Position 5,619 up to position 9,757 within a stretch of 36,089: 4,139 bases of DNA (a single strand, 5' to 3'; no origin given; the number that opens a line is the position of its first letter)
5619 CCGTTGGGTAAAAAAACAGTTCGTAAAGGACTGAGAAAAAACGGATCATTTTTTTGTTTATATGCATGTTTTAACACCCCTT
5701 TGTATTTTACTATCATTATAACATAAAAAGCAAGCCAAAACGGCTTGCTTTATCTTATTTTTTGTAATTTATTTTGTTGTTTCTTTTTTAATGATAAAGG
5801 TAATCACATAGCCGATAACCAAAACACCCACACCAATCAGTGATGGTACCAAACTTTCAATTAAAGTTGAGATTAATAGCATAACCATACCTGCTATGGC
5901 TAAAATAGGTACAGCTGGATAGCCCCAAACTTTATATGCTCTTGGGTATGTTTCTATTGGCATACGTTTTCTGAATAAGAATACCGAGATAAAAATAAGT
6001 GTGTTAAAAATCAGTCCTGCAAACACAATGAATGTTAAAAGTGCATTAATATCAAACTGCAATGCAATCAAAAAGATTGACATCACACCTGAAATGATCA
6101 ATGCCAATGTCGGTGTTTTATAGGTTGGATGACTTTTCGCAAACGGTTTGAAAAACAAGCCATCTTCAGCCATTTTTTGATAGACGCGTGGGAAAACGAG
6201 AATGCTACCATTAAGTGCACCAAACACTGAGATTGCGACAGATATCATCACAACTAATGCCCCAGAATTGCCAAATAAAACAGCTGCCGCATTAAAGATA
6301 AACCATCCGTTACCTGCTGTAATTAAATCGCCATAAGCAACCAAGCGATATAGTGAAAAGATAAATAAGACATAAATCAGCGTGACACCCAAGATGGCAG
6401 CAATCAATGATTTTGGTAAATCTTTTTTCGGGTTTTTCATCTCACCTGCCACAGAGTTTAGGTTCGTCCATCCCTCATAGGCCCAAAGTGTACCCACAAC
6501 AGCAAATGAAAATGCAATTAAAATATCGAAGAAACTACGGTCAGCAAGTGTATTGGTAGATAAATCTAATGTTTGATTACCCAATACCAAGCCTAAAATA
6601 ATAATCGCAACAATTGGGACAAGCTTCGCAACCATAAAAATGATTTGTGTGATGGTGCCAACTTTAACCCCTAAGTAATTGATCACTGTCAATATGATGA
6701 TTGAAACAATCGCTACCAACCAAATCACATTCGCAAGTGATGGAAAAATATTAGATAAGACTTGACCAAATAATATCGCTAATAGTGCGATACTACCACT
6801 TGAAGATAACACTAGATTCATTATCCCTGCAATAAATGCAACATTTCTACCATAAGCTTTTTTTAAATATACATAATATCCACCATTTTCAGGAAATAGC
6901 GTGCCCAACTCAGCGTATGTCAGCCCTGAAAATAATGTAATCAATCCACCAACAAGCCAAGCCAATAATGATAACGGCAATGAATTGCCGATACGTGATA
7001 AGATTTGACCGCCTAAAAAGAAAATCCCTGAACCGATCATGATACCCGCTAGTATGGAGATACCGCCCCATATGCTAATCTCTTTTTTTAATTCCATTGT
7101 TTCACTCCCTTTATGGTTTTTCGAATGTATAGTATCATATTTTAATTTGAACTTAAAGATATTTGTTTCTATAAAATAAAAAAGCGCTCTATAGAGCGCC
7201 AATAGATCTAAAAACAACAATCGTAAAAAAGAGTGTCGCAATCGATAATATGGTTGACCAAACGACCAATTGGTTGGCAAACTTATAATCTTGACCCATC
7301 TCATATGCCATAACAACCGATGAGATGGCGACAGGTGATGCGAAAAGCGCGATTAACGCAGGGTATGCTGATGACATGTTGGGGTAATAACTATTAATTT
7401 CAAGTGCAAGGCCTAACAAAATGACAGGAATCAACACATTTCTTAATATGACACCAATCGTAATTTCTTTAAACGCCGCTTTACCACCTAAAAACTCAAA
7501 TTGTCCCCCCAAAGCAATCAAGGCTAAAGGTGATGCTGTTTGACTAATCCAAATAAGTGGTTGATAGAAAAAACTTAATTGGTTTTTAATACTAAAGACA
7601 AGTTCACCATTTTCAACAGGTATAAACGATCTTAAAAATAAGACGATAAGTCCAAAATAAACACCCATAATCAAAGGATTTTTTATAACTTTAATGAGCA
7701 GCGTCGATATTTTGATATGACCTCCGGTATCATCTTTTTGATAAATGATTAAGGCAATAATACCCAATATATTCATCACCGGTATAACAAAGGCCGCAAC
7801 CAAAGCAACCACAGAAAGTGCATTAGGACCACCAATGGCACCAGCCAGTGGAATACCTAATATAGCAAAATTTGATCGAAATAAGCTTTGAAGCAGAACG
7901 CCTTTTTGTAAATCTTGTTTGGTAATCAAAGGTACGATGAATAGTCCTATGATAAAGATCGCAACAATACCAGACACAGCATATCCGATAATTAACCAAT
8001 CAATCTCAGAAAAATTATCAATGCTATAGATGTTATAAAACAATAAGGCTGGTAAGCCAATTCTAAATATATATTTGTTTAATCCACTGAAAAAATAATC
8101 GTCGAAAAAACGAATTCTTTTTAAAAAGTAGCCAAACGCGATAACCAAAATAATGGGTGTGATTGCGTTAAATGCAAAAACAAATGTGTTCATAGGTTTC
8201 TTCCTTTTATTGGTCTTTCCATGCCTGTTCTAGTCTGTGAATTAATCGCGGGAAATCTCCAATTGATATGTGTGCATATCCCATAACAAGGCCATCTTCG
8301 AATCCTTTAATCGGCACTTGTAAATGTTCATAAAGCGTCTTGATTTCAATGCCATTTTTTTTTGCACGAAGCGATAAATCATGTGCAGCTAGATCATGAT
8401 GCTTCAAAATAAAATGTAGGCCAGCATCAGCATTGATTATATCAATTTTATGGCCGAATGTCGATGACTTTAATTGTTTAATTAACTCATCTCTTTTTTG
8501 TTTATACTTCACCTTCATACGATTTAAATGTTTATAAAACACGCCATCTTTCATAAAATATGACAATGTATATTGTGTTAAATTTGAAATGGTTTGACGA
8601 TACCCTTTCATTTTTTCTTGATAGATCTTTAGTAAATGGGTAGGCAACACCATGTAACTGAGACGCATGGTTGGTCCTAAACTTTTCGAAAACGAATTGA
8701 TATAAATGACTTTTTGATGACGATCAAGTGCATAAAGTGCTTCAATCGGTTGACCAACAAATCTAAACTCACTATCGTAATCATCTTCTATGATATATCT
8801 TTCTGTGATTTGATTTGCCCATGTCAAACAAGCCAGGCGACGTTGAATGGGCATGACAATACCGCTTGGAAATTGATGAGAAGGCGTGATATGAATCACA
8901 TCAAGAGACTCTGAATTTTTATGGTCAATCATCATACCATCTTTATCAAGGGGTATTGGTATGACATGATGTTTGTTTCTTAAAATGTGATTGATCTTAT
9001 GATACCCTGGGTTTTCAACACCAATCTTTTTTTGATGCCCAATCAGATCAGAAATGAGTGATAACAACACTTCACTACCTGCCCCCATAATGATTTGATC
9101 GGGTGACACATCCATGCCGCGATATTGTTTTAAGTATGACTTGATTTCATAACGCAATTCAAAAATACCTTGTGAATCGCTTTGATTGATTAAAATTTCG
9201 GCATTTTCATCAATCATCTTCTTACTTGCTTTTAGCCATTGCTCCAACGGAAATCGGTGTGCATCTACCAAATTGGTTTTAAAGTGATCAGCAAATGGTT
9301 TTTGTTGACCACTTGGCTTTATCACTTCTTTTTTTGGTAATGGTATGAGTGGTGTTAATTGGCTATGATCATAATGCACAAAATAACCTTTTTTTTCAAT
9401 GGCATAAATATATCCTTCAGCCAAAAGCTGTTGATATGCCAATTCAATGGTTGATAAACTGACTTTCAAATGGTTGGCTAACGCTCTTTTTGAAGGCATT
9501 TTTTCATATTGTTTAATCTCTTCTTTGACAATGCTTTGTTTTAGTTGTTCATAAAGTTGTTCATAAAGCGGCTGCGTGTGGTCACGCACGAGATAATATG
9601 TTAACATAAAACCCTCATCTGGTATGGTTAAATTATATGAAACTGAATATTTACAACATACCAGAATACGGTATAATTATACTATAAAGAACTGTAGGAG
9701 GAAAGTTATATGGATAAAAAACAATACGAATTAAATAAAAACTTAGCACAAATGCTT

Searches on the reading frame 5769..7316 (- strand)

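Call 60: search_protein_families(library=pfam, proteins=[window:5769-7316:-], max_evalue=0.00001)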
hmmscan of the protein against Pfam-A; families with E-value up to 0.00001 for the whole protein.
window:5769-7316:- (515 aa): 2 families
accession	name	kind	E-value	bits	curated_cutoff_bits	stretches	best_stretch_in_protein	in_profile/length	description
PF13520.12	AA_permease_2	-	4.7e-55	187.7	27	1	81-492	2-412/427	Amino acid permease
PF00324.27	AA_permease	-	2.4e-39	135.8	24.6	1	86-507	3-448/470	Amino acid permease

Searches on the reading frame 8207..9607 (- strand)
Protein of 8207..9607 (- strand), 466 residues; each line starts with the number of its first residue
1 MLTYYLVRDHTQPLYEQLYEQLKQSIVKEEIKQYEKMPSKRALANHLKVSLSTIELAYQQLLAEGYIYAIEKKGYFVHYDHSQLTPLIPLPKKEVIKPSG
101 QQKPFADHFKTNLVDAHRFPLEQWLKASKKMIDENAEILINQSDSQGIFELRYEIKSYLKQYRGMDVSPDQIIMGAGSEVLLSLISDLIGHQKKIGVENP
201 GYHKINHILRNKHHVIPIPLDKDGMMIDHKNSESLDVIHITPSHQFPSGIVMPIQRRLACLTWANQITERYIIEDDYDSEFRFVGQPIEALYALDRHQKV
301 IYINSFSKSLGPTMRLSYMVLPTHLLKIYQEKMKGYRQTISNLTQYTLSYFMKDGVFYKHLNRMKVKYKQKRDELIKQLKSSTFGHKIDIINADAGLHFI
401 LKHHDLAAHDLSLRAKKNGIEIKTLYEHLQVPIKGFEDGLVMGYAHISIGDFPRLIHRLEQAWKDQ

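Call 60: search_protein_families(library=pfam, proteins=[window:8207-9607:-], max_evalue=0.00001)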
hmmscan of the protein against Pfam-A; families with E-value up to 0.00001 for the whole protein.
window:8207-9607:- (466 aa): 2 families
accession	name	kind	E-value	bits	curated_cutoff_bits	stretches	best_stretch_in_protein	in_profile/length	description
PF00155.27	Aminotran_1_2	-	2.4e-13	50.5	19.7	1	113-411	12-318/361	Aminotransferase class I and II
PF00392.27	GntR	-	5.4e-12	45.6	27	1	14-77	1-64/64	Bacterial regulatory proteins, gntR family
